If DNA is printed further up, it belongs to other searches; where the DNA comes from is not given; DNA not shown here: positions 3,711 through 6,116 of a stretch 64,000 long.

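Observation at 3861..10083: Unusual LPS-core glycosyltransferase array: a GT4-GT9 fusion, a paralogous GT4 and three further GT9 heptosyltransferases in tandem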

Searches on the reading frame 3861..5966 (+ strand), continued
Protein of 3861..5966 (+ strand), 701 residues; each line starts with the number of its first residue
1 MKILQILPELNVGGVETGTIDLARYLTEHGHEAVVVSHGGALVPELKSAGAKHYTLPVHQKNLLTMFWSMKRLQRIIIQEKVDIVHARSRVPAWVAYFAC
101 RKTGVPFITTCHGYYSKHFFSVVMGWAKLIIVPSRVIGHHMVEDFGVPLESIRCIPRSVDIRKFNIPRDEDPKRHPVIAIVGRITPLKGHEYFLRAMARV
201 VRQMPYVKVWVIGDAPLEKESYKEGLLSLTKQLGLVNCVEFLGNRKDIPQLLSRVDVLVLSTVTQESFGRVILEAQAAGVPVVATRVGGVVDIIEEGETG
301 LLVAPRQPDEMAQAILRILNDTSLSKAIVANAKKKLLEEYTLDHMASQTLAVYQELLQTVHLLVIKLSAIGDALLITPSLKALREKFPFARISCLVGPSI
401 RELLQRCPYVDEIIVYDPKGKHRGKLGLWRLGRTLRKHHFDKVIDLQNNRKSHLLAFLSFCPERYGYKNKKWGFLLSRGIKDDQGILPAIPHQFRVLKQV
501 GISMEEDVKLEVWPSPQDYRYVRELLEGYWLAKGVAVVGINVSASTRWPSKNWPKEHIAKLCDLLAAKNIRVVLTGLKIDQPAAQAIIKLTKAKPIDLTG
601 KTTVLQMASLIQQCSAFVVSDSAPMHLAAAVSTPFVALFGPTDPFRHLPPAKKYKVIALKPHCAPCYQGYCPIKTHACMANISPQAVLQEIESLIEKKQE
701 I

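Call 8: find_homologous_proteins(query=window:3861-5966:+)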
Query window:3861-5966:+ (701 aa): 3521 proteins with E <= 0.001 among 8000 candidates; the best 120 are listed.
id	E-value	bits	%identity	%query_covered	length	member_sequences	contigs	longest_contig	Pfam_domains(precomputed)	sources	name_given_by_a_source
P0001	0.0e+0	1598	100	100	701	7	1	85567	PF00534.27,PF13477.13,PF13579.13,PF13524.13,PF13439.13,PF01075.24,PF20706.4,PF13692.13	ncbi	-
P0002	0.0e+0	1330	79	100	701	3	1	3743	PF00534.27,PF13477.13,PF13579.13,PF13524.13,PF13439.13,PF01075.24,PF20706.4,PF13692.13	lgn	-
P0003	0.0e+0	1159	72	100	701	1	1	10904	PF00534.27,PF13477.13,PF13579.13,PF13524.13,PF13439.13,PF01075.24,PF20706.4,PF13692.13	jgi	jgi:lipopolysaccharide heptosyltransferase II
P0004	0.0e+0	1151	70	99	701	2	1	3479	PF00534.27,PF13477.13,PF13579.13,PF13524.13,PF13439.13,PF01075.24,PF20706.4,PF13692.13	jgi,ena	-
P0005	0.0e+0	1148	69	99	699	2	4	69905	PF00534.27,PF13477.13,PF13579.13,PF13524.13,PF13439.13,PF01075.24,PF20706.4,PF13692.13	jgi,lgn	-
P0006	0.0e+0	1147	69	100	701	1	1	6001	PF00534.27,PF13477.13,PF13579.13,PF13524.13,PF13439.13,PF01075.24,PF20706.4,PF13692.13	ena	-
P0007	0.0e+0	1146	69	99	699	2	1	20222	PF00534.27,PF13477.13,PF13579.13,PF13524.13,PF13439.13,PF01075.24,PF20706.4,PF13692.13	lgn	-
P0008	0.0e+0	1144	68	99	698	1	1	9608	PF00534.27,PF13477.13,PF13579.13,PF13524.13,PF13439.13,PF01075.24,PF20706.4,PF13692.13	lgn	-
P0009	0.0e+0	1144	69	100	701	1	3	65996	PF00534.27,PF13477.13,PF13579.13,PF13524.13,PF13439.13,PF01075.24,PF20706.4,PF13692.13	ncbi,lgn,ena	-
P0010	0.0e+0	1085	65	99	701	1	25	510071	PF00534.27,PF13477.13,PF13579.13,PF13524.13,PF13439.13,PF01075.24,PF20706.4,PF13692.13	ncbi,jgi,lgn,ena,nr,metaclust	ncbi:MAG: lipopolysaccharide heptosyltransferase II [Candidatus Aceula lacicola]|nr:lipopolysacchari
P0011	0.0e+0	1059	65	99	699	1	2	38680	PF00534.27,PF13579.13,PF13524.13,PF13439.13,PF01075.24,PF20706.4,PF13692.13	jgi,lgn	-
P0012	0.0e+0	1055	64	99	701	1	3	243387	PF00534.27,PF13579.13,PF13524.13,PF13439.13,PF01075.24,PF20706.4,PF13692.13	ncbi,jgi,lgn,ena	-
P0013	0.0e+0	1037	63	99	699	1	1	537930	PF00534.27,PF13477.13,PF13579.13,PF13524.13,PF13439.13,PF01075.24,PF20706.4,PF13692.13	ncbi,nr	ncbi:MAG: lipopolysaccharide heptosyltransferase II [Candidatus Aceula meridiana]|nr:lipopolysacchar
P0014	2.4e-296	1003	61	99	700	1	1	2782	PF00534.27,PF13477.13,PF13579.13,PF13524.13,PF13439.13,PF01075.24,PF20706.4,PF13692.13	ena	-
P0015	1.8e-294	997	61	99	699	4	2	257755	PF00534.27,PF13477.13,PF13579.13,PF13524.13,PF13439.13,PF01075.24,PF20706.4,PF13692.13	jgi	-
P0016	6.9e-293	991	61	99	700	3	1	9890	PF00534.27,PF13477.13,PF13579.13,PF13524.13,PF13439.13,PF01075.24,PF20706.4,PF13692.13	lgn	-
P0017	5.1e-290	982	60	99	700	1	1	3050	PF00534.27,PF13477.13,PF13579.13,PF13524.13,PF13439.13,PF01075.24,PF20706.4,PF13692.13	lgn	-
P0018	2.7e-289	980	60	100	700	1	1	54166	PF00534.27,PF13477.13,PF13579.13,PF13524.13,PF13439.13,PF01075.24,PF20706.4,PF13692.13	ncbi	-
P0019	5.4e-289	979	60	99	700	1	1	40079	PF00534.27,PF13477.13,PF13579.13,PF13439.13,PF01075.24,PF20706.4,PF13692.13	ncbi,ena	-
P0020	1.1e-288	978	59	99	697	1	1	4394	PF00534.27,PF13477.13,PF13579.13,PF13524.13,PF13439.13,PF01075.24,PF20706.4,PF13692.13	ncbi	-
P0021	3.0e-288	976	60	99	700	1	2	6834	PF00534.27,PF13477.13,PF13579.13,PF13524.13,PF13439.13,PF01075.24,PF20706.4,PF13692.13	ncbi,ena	-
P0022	3.5e-288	976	60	99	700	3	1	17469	PF00534.27,PF13477.13,PF13579.13,PF13524.13,PF13439.13,PF01075.24,PF20706.4,PF13692.13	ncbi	-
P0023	3.0e-287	973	61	100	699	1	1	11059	PF00534.27,PF13477.13,PF13579.13,PF13524.13,PF13439.13,PF01075.24,PF20706.4,PF13692.13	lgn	-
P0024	5.9e-287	972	60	99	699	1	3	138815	PF00534.27,PF13579.13,PF13524.13,PF13439.13,PF01075.24,PF20706.4,PF13692.13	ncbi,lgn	-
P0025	6.0e-287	972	59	100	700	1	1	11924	PF00534.27,PF13477.13,PF13579.13,PF13524.13,PF13439.13,PF01075.24,PF20706.4,PF13692.13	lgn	-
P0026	7.5e-287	972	59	99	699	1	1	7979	PF00534.27,PF13477.13,PF13579.13,PF13524.13,PF13439.13,PF01075.24,PF20706.4,PF13692.13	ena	-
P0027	5.2e-286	969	59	100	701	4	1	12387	PF00534.27,PF13477.13,PF13579.13,PF13524.13,PF13439.13,PF01075.24,PF20706.4,PF13692.13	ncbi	-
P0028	5.8e-286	969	61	99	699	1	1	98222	PF00534.27,PF13579.13,PF13524.13,PF13439.13,PF01075.24,PF20706.4,PF13692.13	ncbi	-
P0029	8.4e-286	968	59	99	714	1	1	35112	PF00534.27,PF13477.13,PF13579.13,PF13524.13,PF13439.13,PF01075.24,PF20706.4,PF13692.13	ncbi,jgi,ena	ncbi:MAG: lipopolysaccharide heptosyltransferase II [Candidatus Omnitrophota bacterium]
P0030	1.2e-285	968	60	100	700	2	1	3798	PF00534.27,PF13477.13,PF13579.13,PF13524.13,PF13439.13,PF01075.24,PF20706.4,PF13692.13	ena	-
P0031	1.4e-285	967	61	100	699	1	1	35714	PF00534.27,PF13579.13,PF13524.13,PF13439.13,PF01075.24,PF20706.4,PF13692.13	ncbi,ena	-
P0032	1.4e-285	967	60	100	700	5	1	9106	PF00534.27,PF13579.13,PF13524.13,PF13439.13,PF01075.24,PF20706.4,PF13692.13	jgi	jgi:lipopolysaccharide heptosyltransferase II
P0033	5.8e-285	965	60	99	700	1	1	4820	PF00534.27,PF13477.13,PF13579.13,PF13524.13,PF13439.13,PF01075.24,PF20706.4,PF13692.13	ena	-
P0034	6.5e-285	965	59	100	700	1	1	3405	PF00534.27,PF13579.13,PF13524.13,PF13439.13,PF01075.24,PF20706.4,PF13692.13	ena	-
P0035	1.0e-284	965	60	100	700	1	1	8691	PF00534.27,PF13477.13,PF13579.13,PF13524.13,PF13439.13,PF01075.24,PF20706.4,PF13692.13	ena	-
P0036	1.2e-284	964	60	100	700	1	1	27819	PF00534.27,PF13477.13,PF13579.13,PF13524.13,PF13439.13,PF01075.24,PF20706.4,PF13692.13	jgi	jgi:lipopolysaccharide heptosyltransferase II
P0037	1.8e-284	964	59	100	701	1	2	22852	PF00534.27,PF13477.13,PF13579.13,PF13439.13,PF01075.24,PF20706.4,PF13692.13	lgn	-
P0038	2.2e-284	963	60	99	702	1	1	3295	PF00534.27,PF13477.13,PF13579.13,PF13524.13,PF13439.13,PF01075.24,PF20706.4,PF13692.13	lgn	-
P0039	8.8e-284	961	59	100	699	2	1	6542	PF00534.27,PF13477.13,PF13579.13,PF13524.13,PF13439.13,PF01075.24,PF20706.4,PF13692.13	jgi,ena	-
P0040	1.1e-283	961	60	100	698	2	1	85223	PF00534.27,PF13579.13,PF13524.13,PF13439.13,PF01075.24,PF20706.4,PF13692.13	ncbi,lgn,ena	-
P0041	1.6e-283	961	60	99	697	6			PF00534.27,PF13477.13,PF13579.13,PF13439.13,PF01075.24,PF20706.4,PF13692.13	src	-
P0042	2.2e-283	960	59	100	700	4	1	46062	PF00534.27,PF13477.13,PF13579.13,PF13524.13,PF13439.13,PF01075.24,PF20706.4,PF13692.13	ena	-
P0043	4.7e-283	959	59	99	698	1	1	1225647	PF00534.27,PF13477.13,PF13579.13,PF13524.13,PF13439.13,PF01075.24,PF20706.4,PF13692.13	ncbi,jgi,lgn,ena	ncbi:MAG: lipopolysaccharide heptosyltransferase II [Candidatus Omnitrophota bacterium]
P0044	1.4e-282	957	59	99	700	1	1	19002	PF00534.27,PF13477.13,PF13579.13,PF13439.13,PF01075.24,PF20706.4,PF13692.13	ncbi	-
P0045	1.5e-282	957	59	99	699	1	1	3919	PF00534.27,PF13477.13,PF13579.13,PF13439.13,PF01075.24,PF20706.4,PF13692.13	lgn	-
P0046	1.7e-282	957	58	100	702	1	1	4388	PF00534.27,PF13477.13,PF13579.13,PF13524.13,PF13439.13,PF01075.24,PF20706.4,PF13692.13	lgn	-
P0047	2.4e-282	957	58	99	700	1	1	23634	PF00534.27,PF13477.13,PF13579.13,PF13524.13,PF13439.13,PF01075.24,PF20706.4,PF13692.13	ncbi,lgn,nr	ncbi:MAG: lipopolysaccharide heptosyltransferase II [Candidatus Omnitrophica bacterium]|nr:lipopolys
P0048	2.5e-282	957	59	99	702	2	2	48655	PF00534.27,PF13477.13,PF13579.13,PF13524.13,PF13439.13,PF01075.24,PF20706.4,PF13692.13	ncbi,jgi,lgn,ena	-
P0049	4.2e-282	956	59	99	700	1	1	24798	PF00534.27,PF13477.13,PF13579.13,PF13524.13,PF13439.13,PF01075.24,PF20706.4,PF13692.13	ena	-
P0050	5.5e-282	955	58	100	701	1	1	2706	PF00534.27,PF13477.13,PF13579.13,PF13524.13,PF13439.13,PF01075.24,PF20706.4,PF13692.13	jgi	jgi:lipopolysaccharide heptosyltransferase II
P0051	3.4e-281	953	59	100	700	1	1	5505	PF00534.27,PF13477.13,PF13579.13,PF13524.13,PF13439.13,PF01075.24,PF20706.4,PF13692.13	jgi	jgi:lipopolysaccharide heptosyltransferase II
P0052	6.5e-281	952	59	100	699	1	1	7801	PF00534.27,PF13477.13,PF13579.13,PF13524.13,PF13439.13,PF01075.24,PF20706.4,PF13692.13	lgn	-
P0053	8.5e-280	948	60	99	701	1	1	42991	PF00534.27,PF13477.13,PF13579.13,PF13524.13,PF13439.13,PF01075.24,PF20706.4,PF13692.13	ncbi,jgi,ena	-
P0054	1.0e-279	948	59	100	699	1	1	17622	PF00534.27,PF13477.13,PF13579.13,PF13524.13,PF13439.13,PF01075.24,PF20706.4,PF13692.13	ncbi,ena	-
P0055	1.1e-279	948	60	99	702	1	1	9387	PF00534.27,PF13477.13,PF13579.13,PF13524.13,PF13439.13,PF01075.24,PF20706.4,PF13692.13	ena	-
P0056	1.3e-279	948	59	100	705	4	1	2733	PF00534.27,PF13477.13,PF13579.13,PF13524.13,PF13439.13,PF01075.24,PF20706.4,PF13692.13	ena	-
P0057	1.6e-279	947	57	100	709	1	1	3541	PF00534.27,PF13477.13,PF13579.13,PF13524.13,PF13439.13,PF01075.24,PF20706.4,PF13692.13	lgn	-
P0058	1.7e-279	947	58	100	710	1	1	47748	PF00534.27,PF13477.13,PF13579.13,PF13439.13,PF01075.24,PF20706.4,PF13692.13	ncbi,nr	ncbi:MAG: GT4 family glycosyltransferase PelF [Candidatus Zapsychrus exili]|nr:GT4 family glycosyltr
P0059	2.3e-279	947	59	100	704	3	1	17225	PF00534.27,PF13477.13,PF13579.13,PF13524.13,PF13439.13,PF01075.24,PF20706.4,PF13692.13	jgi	-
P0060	2.6e-279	947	60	99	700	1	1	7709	PF00534.27,PF13477.13,PF13579.13,PF13524.13,PF13439.13,PF01075.24,PF20706.4,PF13692.13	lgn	-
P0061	2.8e-279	947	59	98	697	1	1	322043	PF00534.27,PF13477.13,PF13579.13,PF13439.13,PF01075.24,PF20706.4,PF13692.13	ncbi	-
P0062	5.7e-279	945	59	99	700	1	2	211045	PF00534.27,PF13477.13,PF13579.13,PF13524.13,PF13439.13,PF01075.24,PF20706.4,PF13692.13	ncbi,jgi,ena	-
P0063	6.3e-279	945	58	100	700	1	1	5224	PF00534.27,PF13477.13,PF13579.13,PF13524.13,PF13439.13,PF01075.24,PF20706.4,PF13692.13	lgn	-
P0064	1.0e-278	945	58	100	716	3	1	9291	PF00534.27,PF13477.13,PF13579.13,PF13439.13,PF01075.24,PF20706.4,PF13692.13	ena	-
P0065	1.8e-278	944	59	99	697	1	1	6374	PF00534.27,PF13477.13,PF13579.13,PF13524.13,PF13439.13,PF01075.24,PF20706.4,PF13692.13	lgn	-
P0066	3.0e-278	943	58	100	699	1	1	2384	PF00534.27,PF13579.13,PF13524.13,PF13439.13,PF01075.24,PF20706.4,PF13692.13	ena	-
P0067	4.9e-278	942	58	99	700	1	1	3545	PF00534.27,PF13477.13,PF13579.13,PF13439.13,PF01075.24,PF20706.4,PF13692.13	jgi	-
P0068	6.6e-278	942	59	99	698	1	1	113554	PF00534.27,PF13477.13,PF13579.13,PF13524.13,PF13439.13,PF01075.24,PF20706.4,PF13692.13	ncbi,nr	ncbi:MAG: lipopolysaccharide heptosyltransferase II [Candidatus Omnitrophica bacterium]|nr:lipopolys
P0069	6.9e-278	942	58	98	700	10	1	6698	PF00534.27,PF13477.13,PF13579.13,PF13439.13,PF01075.24,PF20706.4,PF13692.13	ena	-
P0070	8.7e-278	942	58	100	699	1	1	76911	PF00534.27,PF13477.13,PF13579.13,PF13439.13,PF01075.24,PF20706.4,PF13692.13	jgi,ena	-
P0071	1.3e-277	941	57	99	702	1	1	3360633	PF00534.27,PF13477.13,PF13579.13,PF13439.13,PF01075.24,PF20706.4,PF13692.13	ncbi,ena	-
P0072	1.5e-277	941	58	100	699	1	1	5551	PF00534.27,PF13477.13,PF13579.13,PF13439.13,PF01075.24,PF20706.4,PF13692.13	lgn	-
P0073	2.4e-277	940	58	100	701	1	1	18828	PF00534.27,PF13477.13,PF13579.13,PF13524.13,PF13439.13,PF01075.24,PF20706.4,PF13692.13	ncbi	-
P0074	2.6e-277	940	57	100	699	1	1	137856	PF00534.27,PF13477.13,PF13579.13,PF13524.13,PF13439.13,PF01075.24,PF20706.4,PF13692.13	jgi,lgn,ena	-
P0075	2.8e-277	940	58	100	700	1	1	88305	PF00534.27,PF13477.13,PF13579.13,PF13524.13,PF13439.13,PF01075.24,PF20706.4,PF13692.13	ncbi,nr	ncbi:MAG: GT4 family glycosyltransferase PelF [Candidatus Omnitrophica bacterium]|nr:GT4 family glyc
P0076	5.0e-277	939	57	99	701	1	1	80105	PF00534.27,PF13477.13,PF13579.13,PF13524.13,PF13439.13,PF01075.24,PF20706.4,PF13692.13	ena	-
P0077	6.4e-277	939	59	100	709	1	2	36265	PF00534.27,PF13477.13,PF13579.13,PF13524.13,PF13439.13,PF01075.24,PF20706.4,PF13692.13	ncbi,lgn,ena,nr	ncbi:MAG: lipopolysaccharide heptosyltransferase II [Candidatus Omnitrophica bacterium]|nr:lipopolys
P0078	8.9e-277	938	58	99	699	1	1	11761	PF00534.27,PF13477.13,PF13579.13,PF13439.13,PF01075.24,PF20706.4,PF13692.13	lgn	-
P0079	1.1e-276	938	57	99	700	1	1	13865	PF00534.27,PF13477.13,PF13579.13,PF13439.13,PF01075.24,PF20706.4,PF13692.13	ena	-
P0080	1.5e-276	938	58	99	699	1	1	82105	PF00534.27,PF13477.13,PF13579.13,PF13439.13,PF01075.24,PF20706.4,PF13692.13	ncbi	-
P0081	2.0e-276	937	58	99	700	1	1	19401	PF00534.27,PF13477.13,PF13579.13,PF13524.13,PF13439.13,PF01075.24,PF20706.4,PF13692.13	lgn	-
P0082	2.4e-276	937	58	99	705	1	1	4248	PF00534.27,PF13477.13,PF13579.13,PF13524.13,PF13439.13,PF01075.24,PF20706.4,PF13692.13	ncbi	-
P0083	2.6e-276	937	57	100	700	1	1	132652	PF00534.27,PF13477.13,PF13579.13,PF13524.13,PF13439.13,PF01075.24,PF20706.4,PF13692.13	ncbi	ncbi:MAG: lipopolysaccharide heptosyltransferase II [Candidatus Omnitrophota bacterium]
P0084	2.8e-276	937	59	99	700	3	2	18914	PF00534.27,PF13477.13,PF13579.13,PF13524.13,PF13439.13,PF01075.24,PF20706.4,PF13692.13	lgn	-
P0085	3.1e-276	936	58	99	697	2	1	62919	PF00534.27,PF13579.13,PF13524.13,PF13439.13,PF01075.24,PF20706.4,PF13692.13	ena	-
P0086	3.2e-276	936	58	100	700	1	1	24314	PF00534.27,PF13477.13,PF13579.13,PF13439.13,PF01075.24,PF20706.4,PF13692.13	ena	-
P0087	3.5e-276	936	57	99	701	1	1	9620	PF00534.27,PF13477.13,PF13579.13,PF13524.13,PF13439.13,PF01075.24,PF20706.4,PF13692.13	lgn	-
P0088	3.5e-276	936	59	99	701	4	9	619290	PF00534.27,PF13477.13,PF13579.13,PF13524.13,PF13439.13,PF01075.24,PF20706.4,PF13692.13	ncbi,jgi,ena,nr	ncbi:MAG TPA: lipopolysaccharide heptosyltransferase II [Candidatus Omnitrophota bacterium]|nr:lipop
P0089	4.0e-276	936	59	100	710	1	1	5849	PF00534.27,PF13477.13,PF13579.13,PF13524.13,PF13439.13,PF01075.24,PF20706.4,PF13692.13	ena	-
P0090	4.9e-276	936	58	99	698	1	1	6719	PF00534.27,PF13477.13,PF13579.13,PF13524.13,PF13439.13,PF01075.24,PF20706.4,PF13692.13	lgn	-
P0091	5.2e-276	936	58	99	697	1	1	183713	PF00534.27,PF13477.13,PF13579.13,PF13439.13,PF01075.24,PF20706.4,PF13692.13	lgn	-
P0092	5.5e-276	936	58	99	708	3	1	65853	PF00534.27,PF13477.13,PF13579.13,PF13439.13,PF01075.24,PF20706.4,PF13692.13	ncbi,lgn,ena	-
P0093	5.5e-276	936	59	100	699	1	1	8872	PF00534.27,PF13477.13,PF13579.13,PF13439.13,PF01075.24,PF20706.4,PF13692.13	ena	-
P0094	5.8e-276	936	58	99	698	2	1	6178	PF00534.27,PF13477.13,PF13579.13,PF13524.13,PF13439.13,PF01075.24,PF20706.4,PF13692.13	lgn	-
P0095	5.9e-276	936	57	100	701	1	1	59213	PF00534.27,PF13477.13,PF13579.13,PF13439.13,PF01075.24,PF20706.4,PF13692.13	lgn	-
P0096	1.3e-275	934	58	99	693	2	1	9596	PF00534.27,PF13477.13,PF13579.13,PF13524.13,PF13439.13,PF01075.24,PF20706.4,PF13692.13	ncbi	ncbi:MAG: lipopolysaccharide heptosyltransferase II [Candidatus Omnitrophota bacterium]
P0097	1.4e-275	934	57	100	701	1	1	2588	PF00534.27,PF13477.13,PF13579.13,PF13524.13,PF13439.13,PF01075.24,PF20706.4,PF13692.13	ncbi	-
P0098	2.0e-275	934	60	99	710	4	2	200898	PF00534.27,PF13477.13,PF13579.13,PF13439.13,PF01075.24,PF20706.4,PF13692.13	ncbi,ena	-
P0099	3.1e-275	933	57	100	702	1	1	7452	PF00534.27,PF13477.13,PF13579.13,PF13524.13,PF13439.13,PF01075.24,PF20706.4,PF13692.13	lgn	-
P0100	3.2e-275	933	59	99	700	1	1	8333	PF00534.27,PF13477.13,PF13579.13,PF13524.13,PF13439.13,PF01075.24,PF20706.4,PF13692.13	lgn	-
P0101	3.3e-275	933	58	100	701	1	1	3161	PF00534.27,PF13477.13,PF13579.13,PF13524.13,PF13439.13,PF01075.24,PF20706.4,PF13692.13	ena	-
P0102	3.6e-275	933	58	99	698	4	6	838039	PF00534.27,PF13477.13,PF13579.13,PF13439.13,PF01075.24,PF20706.4,PF13692.13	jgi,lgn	jgi:lipopolysaccharide heptosyltransferase II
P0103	5.7e-275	932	57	100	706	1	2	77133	PF00534.27,PF13477.13,PF13579.13,PF13439.13,PF01075.24,PF20706.4,PF13692.13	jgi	-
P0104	5.8e-275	932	58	99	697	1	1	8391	PF00534.27,PF13477.13,PF13579.13,PF13439.13,PF01075.24,PF20706.4,PF13692.13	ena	-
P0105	9.3e-275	932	58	100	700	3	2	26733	PF00534.27,PF13477.13,PF13579.13,PF13524.13,PF13439.13,PF01075.24,PF20706.4,PF13692.13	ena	-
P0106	1.0e-274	931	57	100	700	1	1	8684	PF00534.27,PF13477.13,PF13579.13,PF13524.13,PF13439.13,PF01075.24,PF20706.4,PF13692.13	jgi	-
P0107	1.1e-274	931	57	99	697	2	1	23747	PF00534.27,PF13579.13,PF13439.13,PF01075.24,PF20706.4,PF13692.13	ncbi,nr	ncbi:MAG: lipopolysaccharide heptosyltransferase II [Candidatus Omnitrophica bacterium]|nr:lipopolys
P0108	1.1e-274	931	57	99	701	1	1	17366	PF00534.27,PF13477.13,PF13579.13,PF13524.13,PF13439.13,PF01075.24,PF20706.4,PF13692.13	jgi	jgi:lipopolysaccharide heptosyltransferase II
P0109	1.2e-274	931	59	98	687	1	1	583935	PF00534.27,PF13477.13,PF13579.13,PF13524.13,PF13439.13,PF01075.24,PF20706.4,PF13692.13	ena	-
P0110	1.6e-274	931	57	100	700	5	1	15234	PF00534.27,PF13477.13,PF13579.13,PF13524.13,PF13439.13,PF01075.24,PF20706.4,PF13692.13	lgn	-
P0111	2.4e-274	930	58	99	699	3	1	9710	PF00534.27,PF13477.13,PF13579.13,PF13439.13,PF01075.24,PF20706.4,PF13692.13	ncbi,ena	-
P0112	2.4e-274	930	57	100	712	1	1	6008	PF00534.27,PF13477.13,PF13579.13,PF13524.13,PF13439.13,PF01075.24,PF20706.4,PF13692.13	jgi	jgi:lipopolysaccharide heptosyltransferase II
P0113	2.7e-274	930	58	99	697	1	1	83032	PF00534.27,PF13477.13,PF13579.13,PF13524.13,PF13439.13,PF01075.24,PF20706.4,PF13692.13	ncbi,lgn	-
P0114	6.9e-274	929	58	100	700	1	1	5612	PF00534.27,PF13477.13,PF13579.13,PF13524.13,PF13439.13,PF01075.24,PF20706.4,PF13692.13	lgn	-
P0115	7.5e-274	929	58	99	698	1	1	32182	PF00534.27,PF13477.13,PF13579.13,PF13439.13,PF01075.24,PF20706.4,PF13692.13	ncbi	-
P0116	1.1e-273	928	58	99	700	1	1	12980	PF00534.27,PF13477.13,PF13579.13,PF13439.13,PF01075.24,PF20706.4,PF13692.13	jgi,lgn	-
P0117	1.2e-273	928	61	94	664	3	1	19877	PF00534.27,PF13477.13,PF13579.13,PF13439.13,PF01075.24,PF20706.4,PF13692.13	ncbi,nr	ncbi:MAG: lipopolysaccharide heptosyltransferase II [Omnitrophica WOR_2 bacterium RIFCSPHIGHO2_01_FU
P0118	1.3e-273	928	58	99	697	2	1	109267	PF00534.27,PF13477.13,PF13579.13,PF13439.13,PF01075.24,PF20706.4,PF13692.13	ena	-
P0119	1.3e-273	928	58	99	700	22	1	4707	PF00534.27,PF13477.13,PF13579.13,PF13524.13,PF13439.13,PF01075.24,PF20706.4,PF13692.13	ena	-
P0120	1.6e-273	928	58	99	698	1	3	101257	PF00534.27,PF13477.13,PF13579.13,PF13524.13,PF13439.13,PF01075.24,PF20706.4,PF13692.13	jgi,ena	-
